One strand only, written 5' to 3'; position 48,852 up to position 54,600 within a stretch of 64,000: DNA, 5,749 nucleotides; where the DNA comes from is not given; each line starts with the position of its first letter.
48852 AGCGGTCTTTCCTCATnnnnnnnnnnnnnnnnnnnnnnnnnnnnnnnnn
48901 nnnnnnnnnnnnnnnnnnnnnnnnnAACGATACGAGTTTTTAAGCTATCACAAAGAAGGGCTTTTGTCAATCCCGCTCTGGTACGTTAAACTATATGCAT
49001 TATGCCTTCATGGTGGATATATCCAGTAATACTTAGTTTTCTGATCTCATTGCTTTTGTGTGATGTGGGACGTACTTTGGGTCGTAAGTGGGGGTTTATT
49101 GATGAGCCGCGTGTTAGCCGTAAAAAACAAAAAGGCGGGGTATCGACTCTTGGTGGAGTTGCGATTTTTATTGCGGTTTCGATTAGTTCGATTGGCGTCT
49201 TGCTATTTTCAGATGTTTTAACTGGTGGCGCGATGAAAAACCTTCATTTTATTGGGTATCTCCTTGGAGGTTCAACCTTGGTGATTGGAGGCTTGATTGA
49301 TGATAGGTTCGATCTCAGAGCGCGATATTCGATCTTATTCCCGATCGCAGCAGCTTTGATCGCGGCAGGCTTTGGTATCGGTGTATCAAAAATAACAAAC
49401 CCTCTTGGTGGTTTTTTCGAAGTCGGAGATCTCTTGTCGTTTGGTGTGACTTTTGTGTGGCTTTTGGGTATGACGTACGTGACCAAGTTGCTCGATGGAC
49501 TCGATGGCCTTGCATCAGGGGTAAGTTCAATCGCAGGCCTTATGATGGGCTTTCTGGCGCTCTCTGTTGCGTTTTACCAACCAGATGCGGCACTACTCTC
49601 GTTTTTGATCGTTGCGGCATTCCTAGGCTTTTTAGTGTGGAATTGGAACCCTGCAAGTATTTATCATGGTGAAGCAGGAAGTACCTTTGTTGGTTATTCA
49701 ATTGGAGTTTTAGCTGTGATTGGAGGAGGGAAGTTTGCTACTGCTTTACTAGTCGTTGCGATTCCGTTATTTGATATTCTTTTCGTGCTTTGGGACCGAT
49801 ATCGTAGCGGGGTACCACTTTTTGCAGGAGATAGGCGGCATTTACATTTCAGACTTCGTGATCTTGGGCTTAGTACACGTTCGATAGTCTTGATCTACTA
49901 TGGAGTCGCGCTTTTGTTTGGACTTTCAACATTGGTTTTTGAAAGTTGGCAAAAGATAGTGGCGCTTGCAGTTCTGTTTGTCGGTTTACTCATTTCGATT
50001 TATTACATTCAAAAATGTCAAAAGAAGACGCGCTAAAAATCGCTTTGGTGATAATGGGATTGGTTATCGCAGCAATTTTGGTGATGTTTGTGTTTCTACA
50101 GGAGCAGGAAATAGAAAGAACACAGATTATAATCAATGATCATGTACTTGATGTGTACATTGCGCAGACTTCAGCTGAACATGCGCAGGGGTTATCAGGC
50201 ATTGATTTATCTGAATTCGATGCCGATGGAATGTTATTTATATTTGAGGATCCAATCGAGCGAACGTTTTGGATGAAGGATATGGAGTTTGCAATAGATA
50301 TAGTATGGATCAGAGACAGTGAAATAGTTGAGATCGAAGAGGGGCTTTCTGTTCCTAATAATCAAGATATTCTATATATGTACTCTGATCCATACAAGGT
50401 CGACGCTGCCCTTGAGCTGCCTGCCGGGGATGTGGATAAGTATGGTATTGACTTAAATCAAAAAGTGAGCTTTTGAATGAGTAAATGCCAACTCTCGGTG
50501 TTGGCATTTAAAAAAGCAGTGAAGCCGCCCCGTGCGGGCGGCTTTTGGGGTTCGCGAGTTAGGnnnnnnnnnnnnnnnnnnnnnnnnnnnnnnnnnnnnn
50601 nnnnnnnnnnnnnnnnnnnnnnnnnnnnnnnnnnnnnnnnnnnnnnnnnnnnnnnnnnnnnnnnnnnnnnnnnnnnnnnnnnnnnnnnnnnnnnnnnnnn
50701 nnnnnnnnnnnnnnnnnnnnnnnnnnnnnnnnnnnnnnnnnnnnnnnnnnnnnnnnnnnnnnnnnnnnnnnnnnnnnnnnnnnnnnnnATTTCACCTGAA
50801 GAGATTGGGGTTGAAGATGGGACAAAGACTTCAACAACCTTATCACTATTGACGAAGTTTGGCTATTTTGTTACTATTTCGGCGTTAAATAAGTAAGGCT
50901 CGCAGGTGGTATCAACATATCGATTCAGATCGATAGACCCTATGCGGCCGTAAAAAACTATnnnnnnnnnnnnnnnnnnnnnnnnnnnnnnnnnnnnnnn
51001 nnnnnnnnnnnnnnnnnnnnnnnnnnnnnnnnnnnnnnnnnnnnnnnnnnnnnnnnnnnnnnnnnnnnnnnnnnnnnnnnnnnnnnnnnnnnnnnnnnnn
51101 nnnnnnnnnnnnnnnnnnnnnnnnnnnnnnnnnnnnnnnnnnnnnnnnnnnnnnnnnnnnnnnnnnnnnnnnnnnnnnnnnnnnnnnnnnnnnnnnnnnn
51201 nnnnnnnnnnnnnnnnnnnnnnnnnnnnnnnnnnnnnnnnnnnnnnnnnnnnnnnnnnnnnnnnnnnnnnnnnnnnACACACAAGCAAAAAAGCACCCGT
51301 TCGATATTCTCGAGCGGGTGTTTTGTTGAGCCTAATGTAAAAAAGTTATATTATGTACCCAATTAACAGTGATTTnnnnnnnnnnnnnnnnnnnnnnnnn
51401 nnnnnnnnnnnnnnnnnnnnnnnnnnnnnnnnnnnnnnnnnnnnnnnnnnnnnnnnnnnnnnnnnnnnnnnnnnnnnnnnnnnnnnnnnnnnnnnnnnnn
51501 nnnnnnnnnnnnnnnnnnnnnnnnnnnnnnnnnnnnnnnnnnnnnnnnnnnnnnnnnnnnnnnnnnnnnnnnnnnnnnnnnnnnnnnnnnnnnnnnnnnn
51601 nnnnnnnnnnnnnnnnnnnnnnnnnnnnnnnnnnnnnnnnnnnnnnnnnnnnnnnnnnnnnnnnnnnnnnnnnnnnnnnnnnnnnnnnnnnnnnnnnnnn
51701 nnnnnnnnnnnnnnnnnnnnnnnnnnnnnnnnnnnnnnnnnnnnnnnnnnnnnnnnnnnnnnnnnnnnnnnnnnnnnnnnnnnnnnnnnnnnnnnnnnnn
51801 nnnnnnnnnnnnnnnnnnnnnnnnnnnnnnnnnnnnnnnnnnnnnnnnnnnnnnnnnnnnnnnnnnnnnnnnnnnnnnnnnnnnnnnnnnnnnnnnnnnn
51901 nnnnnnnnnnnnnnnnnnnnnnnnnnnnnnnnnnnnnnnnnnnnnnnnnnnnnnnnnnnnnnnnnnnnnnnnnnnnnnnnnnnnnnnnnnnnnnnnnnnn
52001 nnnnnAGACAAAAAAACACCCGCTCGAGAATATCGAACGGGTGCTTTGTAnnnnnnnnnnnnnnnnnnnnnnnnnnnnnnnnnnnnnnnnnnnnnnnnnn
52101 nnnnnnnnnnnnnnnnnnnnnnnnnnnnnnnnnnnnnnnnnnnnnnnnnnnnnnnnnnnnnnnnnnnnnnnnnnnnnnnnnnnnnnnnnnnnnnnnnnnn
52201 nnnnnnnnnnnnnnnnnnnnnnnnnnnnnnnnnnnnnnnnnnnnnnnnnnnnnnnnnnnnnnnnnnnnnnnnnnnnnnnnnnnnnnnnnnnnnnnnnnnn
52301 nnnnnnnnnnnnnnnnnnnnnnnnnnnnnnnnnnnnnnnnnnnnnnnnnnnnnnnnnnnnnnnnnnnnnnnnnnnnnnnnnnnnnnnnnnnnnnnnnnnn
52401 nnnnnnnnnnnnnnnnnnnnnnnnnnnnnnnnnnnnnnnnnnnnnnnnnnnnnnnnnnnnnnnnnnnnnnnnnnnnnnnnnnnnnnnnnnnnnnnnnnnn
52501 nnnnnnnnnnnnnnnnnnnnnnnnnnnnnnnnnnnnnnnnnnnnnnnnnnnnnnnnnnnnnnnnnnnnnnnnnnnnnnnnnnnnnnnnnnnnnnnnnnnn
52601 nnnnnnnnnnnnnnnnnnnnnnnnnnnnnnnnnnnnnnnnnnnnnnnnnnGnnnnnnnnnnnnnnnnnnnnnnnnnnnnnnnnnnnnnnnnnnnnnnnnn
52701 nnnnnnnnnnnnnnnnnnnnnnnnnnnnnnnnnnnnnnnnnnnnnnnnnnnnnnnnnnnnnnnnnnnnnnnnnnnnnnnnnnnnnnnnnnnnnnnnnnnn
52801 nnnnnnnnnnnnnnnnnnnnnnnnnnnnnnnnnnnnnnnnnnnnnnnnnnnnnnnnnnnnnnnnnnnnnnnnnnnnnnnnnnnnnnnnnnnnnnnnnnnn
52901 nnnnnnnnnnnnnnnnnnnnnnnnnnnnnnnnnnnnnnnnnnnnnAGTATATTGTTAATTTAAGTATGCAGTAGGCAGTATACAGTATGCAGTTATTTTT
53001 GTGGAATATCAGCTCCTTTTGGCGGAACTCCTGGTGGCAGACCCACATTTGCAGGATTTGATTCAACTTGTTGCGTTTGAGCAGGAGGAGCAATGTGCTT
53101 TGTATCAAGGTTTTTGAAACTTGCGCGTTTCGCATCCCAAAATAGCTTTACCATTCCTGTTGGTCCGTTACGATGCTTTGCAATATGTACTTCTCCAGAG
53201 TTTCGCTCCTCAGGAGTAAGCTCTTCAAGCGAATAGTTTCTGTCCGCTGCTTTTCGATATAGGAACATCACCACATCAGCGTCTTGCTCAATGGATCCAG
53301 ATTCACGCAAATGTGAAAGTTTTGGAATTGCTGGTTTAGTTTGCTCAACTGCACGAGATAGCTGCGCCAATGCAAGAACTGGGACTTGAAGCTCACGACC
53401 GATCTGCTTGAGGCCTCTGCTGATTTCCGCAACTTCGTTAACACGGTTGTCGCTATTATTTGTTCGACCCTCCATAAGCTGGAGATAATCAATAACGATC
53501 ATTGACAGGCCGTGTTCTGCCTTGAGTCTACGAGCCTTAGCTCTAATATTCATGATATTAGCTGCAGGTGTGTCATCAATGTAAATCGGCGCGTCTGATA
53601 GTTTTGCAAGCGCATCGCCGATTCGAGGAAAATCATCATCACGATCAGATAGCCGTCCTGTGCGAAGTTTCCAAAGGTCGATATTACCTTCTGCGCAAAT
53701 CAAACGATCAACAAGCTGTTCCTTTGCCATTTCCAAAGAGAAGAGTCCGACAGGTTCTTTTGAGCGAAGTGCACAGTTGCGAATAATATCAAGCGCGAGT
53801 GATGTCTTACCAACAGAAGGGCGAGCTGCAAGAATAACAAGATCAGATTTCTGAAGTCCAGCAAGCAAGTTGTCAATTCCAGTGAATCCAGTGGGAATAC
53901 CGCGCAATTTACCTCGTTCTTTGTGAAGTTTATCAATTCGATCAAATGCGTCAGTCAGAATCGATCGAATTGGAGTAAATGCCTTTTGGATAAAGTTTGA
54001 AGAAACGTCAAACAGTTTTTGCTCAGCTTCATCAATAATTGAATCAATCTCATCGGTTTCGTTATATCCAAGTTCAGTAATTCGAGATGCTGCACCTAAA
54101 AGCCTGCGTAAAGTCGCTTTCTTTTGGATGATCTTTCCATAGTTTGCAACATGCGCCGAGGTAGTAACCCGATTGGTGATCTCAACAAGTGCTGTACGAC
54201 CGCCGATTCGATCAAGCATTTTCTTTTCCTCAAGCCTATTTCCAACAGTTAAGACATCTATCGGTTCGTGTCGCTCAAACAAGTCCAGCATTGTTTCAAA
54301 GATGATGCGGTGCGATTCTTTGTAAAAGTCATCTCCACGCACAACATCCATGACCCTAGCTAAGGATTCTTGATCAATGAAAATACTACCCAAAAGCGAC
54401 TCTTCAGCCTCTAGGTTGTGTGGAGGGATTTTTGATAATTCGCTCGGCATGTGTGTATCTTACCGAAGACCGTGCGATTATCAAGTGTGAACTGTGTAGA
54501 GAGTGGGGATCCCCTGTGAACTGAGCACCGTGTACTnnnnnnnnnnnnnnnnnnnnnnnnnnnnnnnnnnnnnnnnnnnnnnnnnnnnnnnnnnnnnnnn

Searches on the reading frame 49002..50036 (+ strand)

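Call 87: search_protein_families(library=pfam, proteins=[window:49002-50036:+], max_evalue=0.001)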
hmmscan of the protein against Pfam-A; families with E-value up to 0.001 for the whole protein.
window:49002-50036:+ (344 aa): 1 family
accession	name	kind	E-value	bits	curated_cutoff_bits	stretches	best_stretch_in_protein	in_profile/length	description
PF00953.26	Glycos_transf_4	-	5.8e-29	101.6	27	1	84-241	2-159/160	Glycosyl transferase family 4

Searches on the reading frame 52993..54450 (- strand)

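Call 88: search_protein_families(library=pfam, proteins=[window:52993-54450:-], max_evalue=0.001)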
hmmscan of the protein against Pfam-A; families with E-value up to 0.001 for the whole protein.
window:52993-54450:- (485 aa): 4 families
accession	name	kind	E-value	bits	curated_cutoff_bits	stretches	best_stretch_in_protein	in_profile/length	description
PF03796.21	DnaB_C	-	2.4e-98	329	27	1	184-447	1-255/255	DnaB-like helicase C terminal domain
PF00772.26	DnaB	-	5.9e-32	110.2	23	1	9-109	2-102/103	DnaB-like helicase N terminal domain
PF13481.12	AAA_25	-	1.3e-12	48.2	27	1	194-364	24-190/195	AAA domain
PF06745.19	ATPase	-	0.00038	20.3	26.6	1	185-349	1-153/231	KaiC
